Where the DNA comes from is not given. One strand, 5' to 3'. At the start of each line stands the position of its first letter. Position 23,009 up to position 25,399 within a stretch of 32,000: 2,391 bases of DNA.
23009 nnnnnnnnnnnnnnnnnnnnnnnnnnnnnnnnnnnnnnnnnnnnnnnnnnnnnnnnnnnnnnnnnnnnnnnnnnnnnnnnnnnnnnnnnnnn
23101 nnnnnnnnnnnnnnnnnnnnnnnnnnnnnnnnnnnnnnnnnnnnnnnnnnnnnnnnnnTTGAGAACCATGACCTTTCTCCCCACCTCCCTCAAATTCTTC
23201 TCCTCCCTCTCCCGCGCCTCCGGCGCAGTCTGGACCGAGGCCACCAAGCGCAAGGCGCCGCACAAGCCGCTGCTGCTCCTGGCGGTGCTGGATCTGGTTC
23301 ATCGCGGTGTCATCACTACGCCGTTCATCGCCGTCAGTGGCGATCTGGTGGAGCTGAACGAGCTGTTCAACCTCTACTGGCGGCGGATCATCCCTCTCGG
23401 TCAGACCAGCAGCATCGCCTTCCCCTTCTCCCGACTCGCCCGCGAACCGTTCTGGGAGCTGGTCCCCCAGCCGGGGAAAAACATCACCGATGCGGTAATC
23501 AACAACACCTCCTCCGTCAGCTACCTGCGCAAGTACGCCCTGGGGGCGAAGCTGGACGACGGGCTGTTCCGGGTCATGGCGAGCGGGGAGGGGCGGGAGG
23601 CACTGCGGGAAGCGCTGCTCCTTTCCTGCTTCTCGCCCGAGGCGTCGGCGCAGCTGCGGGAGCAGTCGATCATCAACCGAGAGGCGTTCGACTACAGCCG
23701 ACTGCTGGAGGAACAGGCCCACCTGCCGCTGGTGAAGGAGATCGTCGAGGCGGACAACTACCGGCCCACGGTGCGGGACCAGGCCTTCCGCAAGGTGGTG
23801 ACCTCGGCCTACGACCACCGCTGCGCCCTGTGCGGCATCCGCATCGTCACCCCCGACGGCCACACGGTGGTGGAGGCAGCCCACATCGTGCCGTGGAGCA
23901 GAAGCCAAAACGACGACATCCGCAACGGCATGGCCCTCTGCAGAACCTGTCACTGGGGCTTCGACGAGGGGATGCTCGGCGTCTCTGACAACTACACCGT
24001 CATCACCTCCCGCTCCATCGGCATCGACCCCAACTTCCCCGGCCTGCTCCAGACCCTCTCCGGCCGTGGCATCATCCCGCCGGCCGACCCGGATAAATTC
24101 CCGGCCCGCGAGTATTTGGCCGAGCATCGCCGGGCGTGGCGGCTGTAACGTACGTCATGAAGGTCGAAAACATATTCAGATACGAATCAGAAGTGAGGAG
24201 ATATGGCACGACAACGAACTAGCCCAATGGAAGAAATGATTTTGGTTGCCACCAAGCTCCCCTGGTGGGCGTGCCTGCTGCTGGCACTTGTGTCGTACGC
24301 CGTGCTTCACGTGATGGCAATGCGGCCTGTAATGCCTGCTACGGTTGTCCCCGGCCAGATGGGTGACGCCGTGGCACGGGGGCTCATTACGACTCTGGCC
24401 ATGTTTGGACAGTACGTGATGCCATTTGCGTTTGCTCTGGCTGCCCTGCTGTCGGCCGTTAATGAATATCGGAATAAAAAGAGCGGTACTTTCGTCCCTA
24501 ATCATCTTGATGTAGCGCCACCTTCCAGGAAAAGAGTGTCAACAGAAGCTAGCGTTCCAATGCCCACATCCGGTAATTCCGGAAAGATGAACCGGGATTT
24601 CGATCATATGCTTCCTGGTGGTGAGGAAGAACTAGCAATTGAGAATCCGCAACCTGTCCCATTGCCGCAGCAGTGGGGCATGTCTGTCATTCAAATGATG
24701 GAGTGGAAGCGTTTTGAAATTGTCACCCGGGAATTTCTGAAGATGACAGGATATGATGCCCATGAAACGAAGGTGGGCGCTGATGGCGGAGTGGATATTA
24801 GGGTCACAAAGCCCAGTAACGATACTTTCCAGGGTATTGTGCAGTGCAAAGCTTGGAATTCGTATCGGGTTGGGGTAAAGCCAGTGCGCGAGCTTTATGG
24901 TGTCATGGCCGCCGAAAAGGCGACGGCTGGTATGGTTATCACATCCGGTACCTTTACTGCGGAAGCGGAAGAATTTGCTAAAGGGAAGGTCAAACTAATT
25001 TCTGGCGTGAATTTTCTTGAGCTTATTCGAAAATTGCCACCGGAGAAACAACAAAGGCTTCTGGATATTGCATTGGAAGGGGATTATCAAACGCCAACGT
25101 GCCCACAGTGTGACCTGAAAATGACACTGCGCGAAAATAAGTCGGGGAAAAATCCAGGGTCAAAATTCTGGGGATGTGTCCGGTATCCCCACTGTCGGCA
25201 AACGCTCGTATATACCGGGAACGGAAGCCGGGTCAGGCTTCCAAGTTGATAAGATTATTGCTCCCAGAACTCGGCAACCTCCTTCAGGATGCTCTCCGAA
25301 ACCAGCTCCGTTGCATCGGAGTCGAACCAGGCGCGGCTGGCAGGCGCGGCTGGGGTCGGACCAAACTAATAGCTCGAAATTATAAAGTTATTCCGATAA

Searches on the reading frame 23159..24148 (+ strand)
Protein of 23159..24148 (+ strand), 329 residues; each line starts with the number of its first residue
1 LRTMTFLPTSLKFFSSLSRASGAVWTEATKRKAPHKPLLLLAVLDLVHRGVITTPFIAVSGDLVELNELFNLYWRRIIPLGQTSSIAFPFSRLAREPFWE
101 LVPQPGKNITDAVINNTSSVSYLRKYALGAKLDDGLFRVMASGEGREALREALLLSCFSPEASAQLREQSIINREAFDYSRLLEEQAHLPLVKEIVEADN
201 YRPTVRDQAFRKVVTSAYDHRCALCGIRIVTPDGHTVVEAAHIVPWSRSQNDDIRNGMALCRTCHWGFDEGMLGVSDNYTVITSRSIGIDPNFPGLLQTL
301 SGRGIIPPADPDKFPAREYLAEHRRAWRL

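Call 3: search_protein_families(library=pfam, proteins=[window:23159-24148:+], max_evalue=0.01)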
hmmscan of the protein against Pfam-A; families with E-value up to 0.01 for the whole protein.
window:23159-24148:+ (329 aa): 2 families
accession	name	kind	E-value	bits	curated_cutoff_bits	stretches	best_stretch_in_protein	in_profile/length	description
PF13391.12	HNH_2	-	2.1e-12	47.1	21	1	222-275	1-65/66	HNH endonuclease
PF01844.29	HNH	-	2.2e-06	28.2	21.4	1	222-265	1-41/47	HNH endonuclease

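Call 4: search_protein_families(library=padloc, proteins=[window:23159-24148:+], max_evalue=0.01)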
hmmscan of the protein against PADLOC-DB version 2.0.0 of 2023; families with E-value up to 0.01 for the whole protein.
window:23159-24148:+ (329 aa): 3 families
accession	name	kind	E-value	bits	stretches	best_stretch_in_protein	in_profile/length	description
PDLC04132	HNH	-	1.7e-15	54.9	1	204-325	151-269/286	-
PDLC03546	HNH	-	0.00037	17.6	1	205-284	157-234/282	Type II restriction enzyme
PDLC03656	mREase_IV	-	0.0033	15.2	1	205-266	190-253/277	Type IV methyl-directed restriction enzyme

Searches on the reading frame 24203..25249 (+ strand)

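Call 3: search_protein_families(library=pfam, proteins=[window:24203-25249:+], max_evalue=0.01)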
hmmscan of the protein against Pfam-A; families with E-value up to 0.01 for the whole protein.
window:24203-25249:+ (348 aa): 4 families
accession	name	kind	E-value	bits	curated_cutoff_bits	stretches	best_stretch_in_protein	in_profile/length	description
PF04471.18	Mrr_cat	-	1.5e-30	106.1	21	1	164-275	2-115/115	Restriction endonuclease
PF22722.2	NA-iREase1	-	4.1e-13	49.7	27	1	175-275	5-105/106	NACHT-associated inactive Restriction Endonuclease 1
PF01396.24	Zn_ribbon_Top1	-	1e-06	28.8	32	1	299-334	3-33/39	Topoisomerase DNA binding C4 zinc finger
PF10356.15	RRG7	-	0.00049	20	22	1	206-242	82-117/185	Required for respiratory growth protein 7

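Call 4: search_protein_families(library=padloc, proteins=[window:24203-25249:+], max_evalue=0.01)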
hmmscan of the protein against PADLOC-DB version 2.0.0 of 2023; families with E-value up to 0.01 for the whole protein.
window:24203-25249:+ (348 aa): 7 families
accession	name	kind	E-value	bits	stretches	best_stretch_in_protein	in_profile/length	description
PDLC04819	PDC-S02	-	7.9e-12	43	1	166-277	196-308/334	-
PDLC04815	PDC-S02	-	5.4e-10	37.1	1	170-260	209-300/346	-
PDLC03663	mREase_IV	-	1.9e-09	34.7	1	168-276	414-524/544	Type IV methyl-directed restriction enzyme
PDLC03657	mREase_IV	-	7.4e-09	33.3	1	168-273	174-289/317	Type IV methyl-directed restriction enzyme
PDLC00631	ZorD1|ZorD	-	1.7e-08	30.8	1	156-279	938-1064/1071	"SWI2/SNF2 helicase, Mrr-like nuclease"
PDLC04796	PDC-S02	-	3.3e-08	30.9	1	163-275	240-357/390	-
PDLC04806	PDC-S02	-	1.2e-07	29.3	1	165-277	184-302/324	-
